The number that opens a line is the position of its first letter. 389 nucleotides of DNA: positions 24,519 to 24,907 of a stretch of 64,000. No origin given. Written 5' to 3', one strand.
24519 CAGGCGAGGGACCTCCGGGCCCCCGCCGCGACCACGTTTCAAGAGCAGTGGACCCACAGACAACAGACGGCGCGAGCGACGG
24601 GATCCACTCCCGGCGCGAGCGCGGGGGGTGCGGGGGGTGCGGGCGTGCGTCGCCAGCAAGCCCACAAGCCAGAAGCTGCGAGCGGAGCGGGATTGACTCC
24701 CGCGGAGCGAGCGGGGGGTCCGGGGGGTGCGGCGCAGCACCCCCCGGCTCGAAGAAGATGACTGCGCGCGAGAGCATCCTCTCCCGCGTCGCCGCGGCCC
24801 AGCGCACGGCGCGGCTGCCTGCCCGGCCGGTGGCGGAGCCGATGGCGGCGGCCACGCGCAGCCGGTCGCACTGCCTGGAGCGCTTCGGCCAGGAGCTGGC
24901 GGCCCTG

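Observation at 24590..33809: Unrecognised ~77-bp double-hairpin repeat family confined to intergenic gaps of the sugar-catabolism locus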

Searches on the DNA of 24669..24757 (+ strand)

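Call 23: build_rna_model(alignment_id=A1, structure=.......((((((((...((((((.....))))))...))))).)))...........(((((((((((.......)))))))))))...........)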
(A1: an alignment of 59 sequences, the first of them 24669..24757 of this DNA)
Model R1 built from alignment A1 (59 sequences, 98 columns); structure: as given.
model positions 89; base pairs 25; branch points 1; effective number of sequences 1.83; information 0.64 bits per position. Calibrated on 0.2 Mb of random sequence (short: E-values are rough).
structure used (alignment columns):
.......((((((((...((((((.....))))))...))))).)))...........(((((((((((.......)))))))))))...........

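Call 24: search_with_rna_model(model_id=R1, source=window, filters=off, max_evalue=10, show_alignments=8)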
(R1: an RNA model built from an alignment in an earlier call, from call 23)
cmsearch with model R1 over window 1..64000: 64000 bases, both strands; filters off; matches with E-value up to 10: 64.
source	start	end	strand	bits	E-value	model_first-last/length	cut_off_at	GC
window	32808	32897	+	94.4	2.4e-18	1-89/89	no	0.7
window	24669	24757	+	93.1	4.5e-18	1-89/89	no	0.75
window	25388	25476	+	91.5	1e-17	1-89/89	no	0.72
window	29705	29793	+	88.2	5.1e-17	1-89/89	no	0.74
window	29794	29871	+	59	6.9e-11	1-89/89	no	0.72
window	33669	33760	-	40.6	5.2e-07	1-89/89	no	0.67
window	24710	24791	-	23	0.0027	1-89/89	no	0.74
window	24579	24667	+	21.9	0.0046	1-89/89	no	0.76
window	25439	25466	-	20.7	0.0084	52-79/89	no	0.79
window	54715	54782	+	17.6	0.037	1-89/89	no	0.78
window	12779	12859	-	17.4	0.041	1-89/89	no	0.7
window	14262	14351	-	14.6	0.16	1-89/89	no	0.67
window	29745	29835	-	14.5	0.17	1-89/89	no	0.74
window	32859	32887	-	14.2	0.19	52-79/89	no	0.79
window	53182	53261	+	13.5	0.28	1-89/89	no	0.75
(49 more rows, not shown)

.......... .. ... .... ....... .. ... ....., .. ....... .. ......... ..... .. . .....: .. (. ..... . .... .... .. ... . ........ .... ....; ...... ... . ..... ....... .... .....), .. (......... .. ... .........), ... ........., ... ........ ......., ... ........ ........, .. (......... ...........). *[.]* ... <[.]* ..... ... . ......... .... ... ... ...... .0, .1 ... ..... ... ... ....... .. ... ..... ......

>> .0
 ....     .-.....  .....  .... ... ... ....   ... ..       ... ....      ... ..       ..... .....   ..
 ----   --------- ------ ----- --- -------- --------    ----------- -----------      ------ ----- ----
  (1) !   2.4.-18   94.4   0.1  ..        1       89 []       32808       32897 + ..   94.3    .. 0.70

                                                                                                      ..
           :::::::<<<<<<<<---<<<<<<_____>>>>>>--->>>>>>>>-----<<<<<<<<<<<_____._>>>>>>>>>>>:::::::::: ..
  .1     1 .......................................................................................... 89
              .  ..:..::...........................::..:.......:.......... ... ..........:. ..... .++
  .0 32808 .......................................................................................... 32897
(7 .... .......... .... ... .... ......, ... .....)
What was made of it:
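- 24669..24757 (+): Full copy at the lutB|lutC junction. Its tail ends at the ATGA stop/start overlap (24758-24761). It is translated as the LutB C-terminus ...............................*. R1 hit of 93.1 bits (call 24).
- Checked: Covariance model R1, run with filters off, gives these hits (call 24):
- Within this window all copies lie in 9.2 kb (call 24).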

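Call 25: search_with_rna_model(model_id=R1, sources=[L001, L002, L003, L004, L005, L006, L007, L008, L009, L010, L011, L012, L013, L014, L015, L016, L017, L018, L019, L020, L021, L022, L023, L024, L025, L026, L027, L028, L029, L030, L031, L032, L033, L034, L035, L036, L037, L038, L039, L040, L041, L042, L043, L044, L045, L046, L047, L048, L049, L050, L051, L052, L053, L054, L055, L056, L057, L058, L059, L060, L061, L062, L063, L064, L065, L066, L067, L068, L069, L070, L071, L072, L073, L074, L075, L076, L077, L078, L079, L080, L081, L082, L083, L084, L085, L086, L087, L088, L089, L090, L091, L092, L093, L094, L095, L096, L097, L098, L099, L100], max_evalue=0.001)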
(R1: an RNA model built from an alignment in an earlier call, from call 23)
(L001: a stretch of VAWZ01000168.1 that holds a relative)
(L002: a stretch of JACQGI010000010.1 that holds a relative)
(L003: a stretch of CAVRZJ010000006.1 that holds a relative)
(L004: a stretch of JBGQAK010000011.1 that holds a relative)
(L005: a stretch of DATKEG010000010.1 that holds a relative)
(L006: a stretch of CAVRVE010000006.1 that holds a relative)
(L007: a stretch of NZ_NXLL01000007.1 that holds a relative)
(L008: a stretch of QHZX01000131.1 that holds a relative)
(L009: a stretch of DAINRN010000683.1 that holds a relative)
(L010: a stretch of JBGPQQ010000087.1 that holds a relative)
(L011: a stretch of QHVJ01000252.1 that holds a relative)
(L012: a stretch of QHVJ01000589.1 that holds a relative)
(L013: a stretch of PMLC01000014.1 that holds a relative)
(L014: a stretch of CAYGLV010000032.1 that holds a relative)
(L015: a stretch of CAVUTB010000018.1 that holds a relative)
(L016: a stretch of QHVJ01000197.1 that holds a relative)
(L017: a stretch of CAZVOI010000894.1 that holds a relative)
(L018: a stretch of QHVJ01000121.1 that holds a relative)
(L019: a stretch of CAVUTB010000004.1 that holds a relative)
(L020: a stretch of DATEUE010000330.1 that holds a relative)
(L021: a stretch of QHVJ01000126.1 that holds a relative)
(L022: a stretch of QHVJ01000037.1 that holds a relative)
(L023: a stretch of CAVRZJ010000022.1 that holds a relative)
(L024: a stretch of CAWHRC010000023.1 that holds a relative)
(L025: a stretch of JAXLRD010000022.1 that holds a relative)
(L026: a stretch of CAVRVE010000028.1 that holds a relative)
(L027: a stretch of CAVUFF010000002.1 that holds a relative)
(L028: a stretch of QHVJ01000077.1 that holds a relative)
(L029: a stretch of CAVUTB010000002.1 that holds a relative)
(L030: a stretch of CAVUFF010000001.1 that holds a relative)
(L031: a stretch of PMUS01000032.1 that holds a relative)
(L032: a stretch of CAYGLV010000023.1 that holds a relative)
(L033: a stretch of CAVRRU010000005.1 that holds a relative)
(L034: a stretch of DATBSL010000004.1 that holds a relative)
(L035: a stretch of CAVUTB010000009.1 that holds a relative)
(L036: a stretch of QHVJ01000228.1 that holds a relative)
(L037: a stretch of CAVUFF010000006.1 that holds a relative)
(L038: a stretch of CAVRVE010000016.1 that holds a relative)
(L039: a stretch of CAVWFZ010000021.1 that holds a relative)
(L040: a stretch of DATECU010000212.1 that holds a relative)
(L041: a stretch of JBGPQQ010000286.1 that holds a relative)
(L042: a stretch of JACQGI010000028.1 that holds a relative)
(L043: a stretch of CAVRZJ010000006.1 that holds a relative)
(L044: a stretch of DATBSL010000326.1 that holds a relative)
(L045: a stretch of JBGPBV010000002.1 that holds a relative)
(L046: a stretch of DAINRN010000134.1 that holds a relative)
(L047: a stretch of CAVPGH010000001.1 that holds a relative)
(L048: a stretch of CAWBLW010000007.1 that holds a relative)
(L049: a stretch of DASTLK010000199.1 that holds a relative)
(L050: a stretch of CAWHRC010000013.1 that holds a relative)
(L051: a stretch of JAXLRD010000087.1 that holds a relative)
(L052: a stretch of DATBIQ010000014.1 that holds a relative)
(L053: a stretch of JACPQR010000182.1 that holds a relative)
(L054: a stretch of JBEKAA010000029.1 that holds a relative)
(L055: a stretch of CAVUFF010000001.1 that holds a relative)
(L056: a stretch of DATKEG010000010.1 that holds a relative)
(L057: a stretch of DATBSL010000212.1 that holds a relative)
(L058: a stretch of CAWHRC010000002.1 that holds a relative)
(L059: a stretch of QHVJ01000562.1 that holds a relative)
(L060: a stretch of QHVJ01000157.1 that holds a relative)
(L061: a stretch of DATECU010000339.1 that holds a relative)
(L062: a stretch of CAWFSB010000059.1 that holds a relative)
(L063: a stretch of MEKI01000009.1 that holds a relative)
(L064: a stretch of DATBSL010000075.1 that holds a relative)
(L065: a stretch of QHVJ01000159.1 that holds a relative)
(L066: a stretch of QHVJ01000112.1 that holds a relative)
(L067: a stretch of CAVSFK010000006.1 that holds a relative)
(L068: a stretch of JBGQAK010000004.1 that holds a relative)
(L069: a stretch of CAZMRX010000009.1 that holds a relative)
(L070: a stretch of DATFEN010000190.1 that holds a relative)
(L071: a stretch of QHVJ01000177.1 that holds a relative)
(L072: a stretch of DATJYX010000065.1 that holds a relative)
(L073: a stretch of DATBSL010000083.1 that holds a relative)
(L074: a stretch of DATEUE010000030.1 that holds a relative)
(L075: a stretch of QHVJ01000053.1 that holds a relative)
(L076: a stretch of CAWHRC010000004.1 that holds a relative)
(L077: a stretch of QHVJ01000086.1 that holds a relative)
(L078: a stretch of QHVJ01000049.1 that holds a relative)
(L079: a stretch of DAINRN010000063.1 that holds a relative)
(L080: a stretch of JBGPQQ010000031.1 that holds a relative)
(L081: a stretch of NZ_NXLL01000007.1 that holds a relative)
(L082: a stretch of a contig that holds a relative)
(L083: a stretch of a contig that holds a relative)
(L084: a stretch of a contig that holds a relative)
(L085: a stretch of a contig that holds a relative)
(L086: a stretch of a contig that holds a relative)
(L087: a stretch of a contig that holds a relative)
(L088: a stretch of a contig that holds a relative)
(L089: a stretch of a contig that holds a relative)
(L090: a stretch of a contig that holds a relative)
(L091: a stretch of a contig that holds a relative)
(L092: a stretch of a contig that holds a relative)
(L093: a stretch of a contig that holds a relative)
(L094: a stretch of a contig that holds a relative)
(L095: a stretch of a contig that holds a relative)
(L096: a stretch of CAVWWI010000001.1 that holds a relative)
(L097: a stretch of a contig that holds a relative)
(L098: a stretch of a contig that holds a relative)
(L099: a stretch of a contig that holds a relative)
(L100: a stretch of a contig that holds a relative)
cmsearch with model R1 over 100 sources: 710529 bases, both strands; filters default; matches with E-value up to 0.001: 141.
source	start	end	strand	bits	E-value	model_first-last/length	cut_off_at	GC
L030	5862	5950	+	101.2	1e-18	1-89/89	no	0.71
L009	1614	1702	-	98.3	4e-18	1-89/89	no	0.69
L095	1614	1702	+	97.9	4.9e-18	1-89/89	no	0.7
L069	6660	6748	+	97.2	6.9e-18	1-89/89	no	0.67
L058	170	257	-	96.8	8.3e-18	1-89/89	no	0.67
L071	4943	5031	+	96.6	9.3e-18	1-89/89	no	0.72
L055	6077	6164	+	95.8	1.3e-17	1-89/89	no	0.69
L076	5243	5331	-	95.8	1.4e-17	1-89/89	no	0.72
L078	4570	4659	+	95.8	1.4e-17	1-89/89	no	0.73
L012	898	987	-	95.6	1.5e-17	1-89/89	no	0.74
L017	207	295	-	95.4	1.7e-17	1-89/89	no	0.71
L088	3318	3406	+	95.2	1.8e-17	1-89/89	no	0.67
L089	7839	7927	+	95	2.1e-17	1-89/89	no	0.71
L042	4064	4152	+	94.9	2.1e-17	1-89/89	no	0.74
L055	3898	3986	-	94.8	2.2e-17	1-89/89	no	0.74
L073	1976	2064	+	94.8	2.2e-17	1-89/89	no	0.71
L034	1556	1644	-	94.4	2.7e-17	1-89/89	no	0.7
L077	6618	6707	-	94.4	2.7e-17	1-89/89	no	0.73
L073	298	386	+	94.2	3e-17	1-89/89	no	0.66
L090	6770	6859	+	93.6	3.9e-17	1-89/89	no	0.7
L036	3818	3907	+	93.3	4.6e-17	1-89/89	no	0.71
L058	6134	6222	+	93.1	5e-17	1-89/89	no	0.75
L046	5413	5501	-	93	5.5e-17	1-89/89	no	0.71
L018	167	256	+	92.4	7e-17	1-89/89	no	0.69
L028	6615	6704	+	92.3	7.7e-17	1-89/89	no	0.71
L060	5634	5723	+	91.9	9.3e-17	1-89/89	no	0.77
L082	3668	3757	-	91.5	1.1e-16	1-89/89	no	0.7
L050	3578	3666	+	91.1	1.4e-16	1-89/89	no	0.72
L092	3195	3283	+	90.9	1.4e-16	1-89/89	no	0.78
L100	7446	7535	-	90.7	1.6e-16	1-89/89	no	0.71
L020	1326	1412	-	90.5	1.8e-16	1-89/89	no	0.69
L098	335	423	-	90.3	2e-16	1-89/89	no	0.78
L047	7375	7463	+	89.6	2.8e-16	1-89/89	no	0.78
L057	2577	2665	-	89.1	3.6e-16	1-89/89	no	0.71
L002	6351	6440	-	89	3.7e-16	1-89/89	no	0.7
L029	6432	6520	-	88.9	3.9e-16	1-89/89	no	0.7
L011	7663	7752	-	88.4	4.9e-16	1-89/89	no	0.74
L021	6749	6838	+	88.4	4.9e-16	1-89/89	no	0.68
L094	6810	6899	+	87.9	6.5e-16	1-89/89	no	0.7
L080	2702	2793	-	87.8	6.6e-16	1-89/89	no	0.74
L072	1467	1554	-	87.4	8.1e-16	1-89/89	no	0.75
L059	1856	1946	+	87.3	8.3e-16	1-89/89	no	0.69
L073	3093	3181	+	87.1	9.6e-16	1-89/89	no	0.67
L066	3442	3530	+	87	1e-15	1-89/89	no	0.73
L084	4381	4469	-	86.2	1.4e-15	1-89/89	no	0.78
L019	2711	2798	+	86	1.6e-15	1-89/89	no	0.72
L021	224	313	+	85.5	2e-15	1-89/89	no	0.71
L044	4901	4989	-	85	2.5e-15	1-89/89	no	0.72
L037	3156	3248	+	84.9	2.7e-15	1-89/89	no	0.72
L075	166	254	-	84.5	3.4e-15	1-89/89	no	0.74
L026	2942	3030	-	84.2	3.8e-15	1-89/89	no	0.75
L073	3646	3734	+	84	4.1e-15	1-89/89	no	0.74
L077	5864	5953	+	83.3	6e-15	1-89/89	no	0.7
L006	7535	7622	+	82.6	8.2e-15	1-89/89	no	0.72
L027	5968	6056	-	81.9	1.2e-14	1-89/89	no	0.73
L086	6726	6813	-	81.3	1.6e-14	1-89/89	no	0.69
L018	1994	2082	+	80.9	1.9e-14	1-89/89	no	0.67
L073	77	164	+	80.7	2e-14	1-89/89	no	0.64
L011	7507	7593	-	79.4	4e-14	1-89/89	no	0.72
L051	5869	5959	-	78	7.8e-14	1-89/89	no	0.75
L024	1813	1904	+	77.2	1.2e-13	1-89/89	no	0.72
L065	1996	2082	+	76.5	1.6e-13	1-89/89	no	0.7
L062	3121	3211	-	76.4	1.7e-13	1-89/89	no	0.74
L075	4419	4508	+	75.8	2.3e-13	1-89/89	no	0.69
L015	1209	1294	-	74.3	4.7e-13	1-89/89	no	0.69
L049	1479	1565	+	74.1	5e-13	1-89/89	no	0.7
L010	1810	1898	+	73.4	7.2e-13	1-89/89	no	0.69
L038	4442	4533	+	72.3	1.3e-12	1-89/89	no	0.72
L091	218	310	+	72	1.4e-12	1-89/89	no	0.69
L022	1095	1185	+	71.9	1.5e-12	1-89/89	no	0.81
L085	7871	7958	-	70.3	3.2e-12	1-89/89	no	0.73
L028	6852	6937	+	69.4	5.1e-12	1-89/89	no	0.69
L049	5465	5549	+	67.4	1.3e-11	1-89/89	no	0.71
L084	4470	4543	-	66.7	1.9e-11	8-81/89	no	0.78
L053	6337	6424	-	64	6.7e-11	1-89/89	no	0.75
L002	6518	6600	-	64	6.9e-11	7-89/89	5'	0.72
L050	3411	3495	+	63.9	7.1e-11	1-89/89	no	0.72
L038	7062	7152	-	63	1.1e-10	1-89/89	no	0.76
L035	1374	1459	+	62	1.8e-10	1-89/89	no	0.76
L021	383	469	+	61.7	2.1e-10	1-89/89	no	0.71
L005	7884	7981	+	58.2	1.1e-09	1-89/89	no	0.65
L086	6897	6974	-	57.2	1.8e-09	1-89/89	no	0.76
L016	1463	1549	-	56.8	2.2e-09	1-89/89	no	0.72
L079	2980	3042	+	56.6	2.5e-09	1-63/89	3'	0.75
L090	6603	6710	+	56.4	2.7e-09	1-89/89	no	0.68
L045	180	265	+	55.1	5.1e-09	1-89/89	no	0.69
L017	296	377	-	53.5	1.1e-08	1-89/89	no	0.73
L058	5975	6052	+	53.1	1.3e-08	1-89/89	no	0.64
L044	4990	5071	-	52.2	2.2e-08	1-89/89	no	0.73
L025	2005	2082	+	50.6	4.6e-08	1-89/89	no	0.73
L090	699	788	+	49.6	7.3e-08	1-89/89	no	0.7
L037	3076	3135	+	49.1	9.8e-08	1-89/89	no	0.75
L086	6814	6896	-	49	1e-07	1-89/89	no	0.71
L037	2996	3055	+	48.1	1.6e-07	1-89/89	no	0.75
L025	1926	1998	+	47.7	1.9e-07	1-89/89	no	0.79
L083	2540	2646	+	46.5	3.3e-07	1-89/89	no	0.72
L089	7763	7837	+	46.4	3.5e-07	1-89/89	no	0.69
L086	7052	7133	-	46.2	3.9e-07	1-89/89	no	0.7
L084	4551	4624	-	45.1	6.6e-07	8-81/89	no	0.78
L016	7582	7654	+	45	6.9e-07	1-89/89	no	0.73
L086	6975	7051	-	42.9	1.9e-06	1-89/89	no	0.73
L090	5103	5191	-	42.8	2e-06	1-89/89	no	0.66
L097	1685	1798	+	42.7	2.1e-06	1-89/89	no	0.71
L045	26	110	+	42.3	2.5e-06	1-89/89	no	0.73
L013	5950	6059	-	39.4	1.1e-05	1-89/89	no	0.78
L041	2596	2726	+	39.1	1.2e-05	1-89/89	no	0.74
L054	4807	4895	+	38.8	1.4e-05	1-89/89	no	0.7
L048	7366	7476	+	38.7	1.5e-05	1-89/89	no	0.74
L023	2192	2299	+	38.5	1.6e-05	1-89/89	no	0.74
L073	1900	1975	+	38.5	1.6e-05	1-89/89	no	0.72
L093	6883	6948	-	36.7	4e-05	1-89/89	no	0.74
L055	5995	6073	+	36.6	4e-05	1-89/89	no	0.76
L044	5072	5153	-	36.3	4.6e-05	1-89/89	no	0.67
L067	5175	5267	+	35.3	7.9e-05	1-89/89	no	0.74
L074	68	131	+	35.2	8e-05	1-89/89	no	0.72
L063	4422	4498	+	35.1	8.5e-05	1-89/89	no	0.69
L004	7091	7125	-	34.6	0.00011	10-44/89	no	0.77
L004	6996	7030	-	34.6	0.00011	10-44/89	no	0.77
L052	1610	1687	-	34.4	0.00012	1-89/89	no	0.69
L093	6806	6836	-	33.8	0.00016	12-42/89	no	0.77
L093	7023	7053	-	33.8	0.00016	12-42/89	no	0.77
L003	30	64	-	33.7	0.00017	10-44/89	no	0.74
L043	7932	7966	-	33.7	0.00017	10-44/89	no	0.74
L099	6236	6266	-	33.2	0.00021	12-42/89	no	0.77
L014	6188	6218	+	33.2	0.00021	12-42/89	no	0.77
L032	3454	3484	+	33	0.00024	12-42/89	no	0.77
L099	7501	7531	-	33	0.00024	12-42/89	no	0.77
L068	4407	4437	+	32.8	0.00026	12-42/89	no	0.68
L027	7207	7286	+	32.8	0.00026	1-89/89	no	0.69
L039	6554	6586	-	32.7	0.00028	11-43/89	no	0.79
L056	742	778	+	32.1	0.00037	9-45/89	no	0.7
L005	7805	7835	+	31.9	0.0004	12-42/89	no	0.71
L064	5269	5354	-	31.9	0.00041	1-89/89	no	0.63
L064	914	942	+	31.7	0.00045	13-41/89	no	0.69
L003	142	170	-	31.6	0.00045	13-41/89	no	0.72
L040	7358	7392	-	30.8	0.0007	10-44/89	no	0.74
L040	7670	7704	-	30.8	0.0007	10-44/89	no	0.74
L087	3352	3386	-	30.8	0.0007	10-44/89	no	0.74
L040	7514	7548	-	30.8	0.0007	10-44/89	no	0.74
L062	3213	3286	-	30.4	0.00085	8-79/89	no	0.78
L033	6796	6824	-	30.3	0.00087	13-41/89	no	0.76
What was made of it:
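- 141 model hits in 710 kb (call 25).
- Tried and rejected: Shared orientation of copies within a locus, as a proxy for a replication-strand bias: 4 concordant loci against 9 discordant, counted by eye from call 25, so no bias.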

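Call 31: search_with_rna_model(model_id=R1, sources=[L101, L102, L103, L104, L105, L106, L107, L108, L109, L110, L111, L112, L113, L114, L115, L116, L117, L118, L119, L120, L121, L122, L123, L124, L125, L126, L127, L128, L129, L130, L131, L132, L133, L134, L135, L136, L137, L138, L139, L140, L141, L142, L143, L144, L145, L146, L147, L148, L149, L150, L151, L152, L153, L154, L155, L156, L157, L158, L159, L160, L161, L162, L163, L164, L165, L166, L167, L168, L169, L170, L171, L172, L173, L174, L175, L176, L177, L178, L179, L180], max_evalue=0.01)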
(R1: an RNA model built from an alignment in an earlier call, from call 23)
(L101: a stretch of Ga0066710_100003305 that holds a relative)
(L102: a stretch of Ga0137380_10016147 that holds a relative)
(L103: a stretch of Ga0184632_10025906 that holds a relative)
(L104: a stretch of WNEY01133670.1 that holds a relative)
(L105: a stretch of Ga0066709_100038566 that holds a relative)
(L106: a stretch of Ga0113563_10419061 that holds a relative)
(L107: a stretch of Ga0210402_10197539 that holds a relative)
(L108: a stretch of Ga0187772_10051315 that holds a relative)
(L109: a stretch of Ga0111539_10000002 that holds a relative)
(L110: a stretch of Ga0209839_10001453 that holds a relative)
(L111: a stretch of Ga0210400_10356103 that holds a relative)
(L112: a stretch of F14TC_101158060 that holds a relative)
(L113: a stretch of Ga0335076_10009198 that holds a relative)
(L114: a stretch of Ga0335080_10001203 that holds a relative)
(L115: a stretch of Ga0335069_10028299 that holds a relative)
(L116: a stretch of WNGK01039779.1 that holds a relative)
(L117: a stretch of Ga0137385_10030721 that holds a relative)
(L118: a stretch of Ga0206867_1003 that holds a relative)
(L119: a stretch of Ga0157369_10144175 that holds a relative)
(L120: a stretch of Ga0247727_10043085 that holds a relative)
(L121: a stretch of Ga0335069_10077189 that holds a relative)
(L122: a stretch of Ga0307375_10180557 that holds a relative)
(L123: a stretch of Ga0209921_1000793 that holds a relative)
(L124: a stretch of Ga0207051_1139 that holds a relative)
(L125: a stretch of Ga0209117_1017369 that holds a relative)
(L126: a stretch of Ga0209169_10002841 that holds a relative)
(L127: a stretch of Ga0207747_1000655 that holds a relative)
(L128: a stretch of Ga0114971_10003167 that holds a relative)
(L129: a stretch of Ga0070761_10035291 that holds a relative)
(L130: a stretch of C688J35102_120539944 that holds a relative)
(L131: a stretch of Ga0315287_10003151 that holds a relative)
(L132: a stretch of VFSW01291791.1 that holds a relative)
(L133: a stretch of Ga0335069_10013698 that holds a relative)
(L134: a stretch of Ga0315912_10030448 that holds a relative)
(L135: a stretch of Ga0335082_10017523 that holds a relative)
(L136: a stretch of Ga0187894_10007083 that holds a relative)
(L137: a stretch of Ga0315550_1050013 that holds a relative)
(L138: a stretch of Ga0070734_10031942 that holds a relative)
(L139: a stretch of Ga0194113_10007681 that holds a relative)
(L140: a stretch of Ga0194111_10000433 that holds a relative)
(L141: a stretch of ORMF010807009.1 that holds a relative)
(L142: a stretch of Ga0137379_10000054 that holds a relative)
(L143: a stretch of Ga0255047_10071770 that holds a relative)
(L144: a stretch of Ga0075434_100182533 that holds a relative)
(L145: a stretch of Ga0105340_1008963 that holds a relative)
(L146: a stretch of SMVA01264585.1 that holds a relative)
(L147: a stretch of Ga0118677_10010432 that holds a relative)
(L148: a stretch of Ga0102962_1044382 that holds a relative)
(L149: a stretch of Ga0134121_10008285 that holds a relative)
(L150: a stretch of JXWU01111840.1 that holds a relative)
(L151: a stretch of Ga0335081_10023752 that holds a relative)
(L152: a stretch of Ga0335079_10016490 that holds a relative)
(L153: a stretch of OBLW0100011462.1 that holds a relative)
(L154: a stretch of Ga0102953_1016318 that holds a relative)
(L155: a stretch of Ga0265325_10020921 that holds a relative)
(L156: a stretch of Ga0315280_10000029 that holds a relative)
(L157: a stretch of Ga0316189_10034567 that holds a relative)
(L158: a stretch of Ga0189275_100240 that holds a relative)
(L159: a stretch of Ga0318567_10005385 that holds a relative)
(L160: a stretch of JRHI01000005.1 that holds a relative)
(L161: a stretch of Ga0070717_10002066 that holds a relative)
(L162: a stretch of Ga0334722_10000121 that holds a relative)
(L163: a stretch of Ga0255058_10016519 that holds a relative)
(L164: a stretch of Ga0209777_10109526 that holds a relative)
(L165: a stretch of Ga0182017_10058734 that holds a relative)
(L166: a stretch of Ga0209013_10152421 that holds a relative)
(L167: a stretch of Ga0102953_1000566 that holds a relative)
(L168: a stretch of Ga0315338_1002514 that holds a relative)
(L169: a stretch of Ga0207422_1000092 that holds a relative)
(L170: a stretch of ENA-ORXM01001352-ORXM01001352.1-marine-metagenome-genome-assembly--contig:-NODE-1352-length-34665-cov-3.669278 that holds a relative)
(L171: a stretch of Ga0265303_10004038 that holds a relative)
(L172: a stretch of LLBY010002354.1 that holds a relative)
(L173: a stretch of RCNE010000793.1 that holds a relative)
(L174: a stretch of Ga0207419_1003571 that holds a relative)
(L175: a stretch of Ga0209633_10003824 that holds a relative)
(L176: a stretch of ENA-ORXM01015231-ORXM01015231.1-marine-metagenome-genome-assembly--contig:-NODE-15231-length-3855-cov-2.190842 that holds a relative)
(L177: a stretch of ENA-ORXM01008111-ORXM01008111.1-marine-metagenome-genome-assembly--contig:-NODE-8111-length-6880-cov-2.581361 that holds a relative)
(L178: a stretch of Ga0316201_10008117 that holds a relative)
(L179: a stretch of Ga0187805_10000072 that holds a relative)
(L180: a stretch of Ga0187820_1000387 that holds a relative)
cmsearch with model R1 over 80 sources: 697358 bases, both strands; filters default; matches with E-value up to 0.01: 4.
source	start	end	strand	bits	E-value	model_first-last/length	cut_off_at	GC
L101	7075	7163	+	93.1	4.9e-17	1-89/89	no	0.75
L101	7794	7882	+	91.5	1.1e-16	1-89/89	no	0.72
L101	12190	12278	+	88.2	5.5e-16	1-89/89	no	0.74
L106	204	291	+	70.6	2.7e-12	1-89/89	no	0.7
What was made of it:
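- The other three hits in that search were in L101, the window organism's own contig (call 31).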

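Call 54: search_with_rna_model(model_id=R1, sources=[L181, L182, L183], max_evalue=0.01, show_alignments=3)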
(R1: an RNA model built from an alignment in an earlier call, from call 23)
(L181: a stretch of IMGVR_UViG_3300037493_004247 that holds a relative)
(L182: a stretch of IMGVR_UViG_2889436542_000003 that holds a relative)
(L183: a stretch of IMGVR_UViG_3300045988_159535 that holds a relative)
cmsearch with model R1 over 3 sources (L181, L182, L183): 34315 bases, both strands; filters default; matches with E-value up to 0.01: 0.
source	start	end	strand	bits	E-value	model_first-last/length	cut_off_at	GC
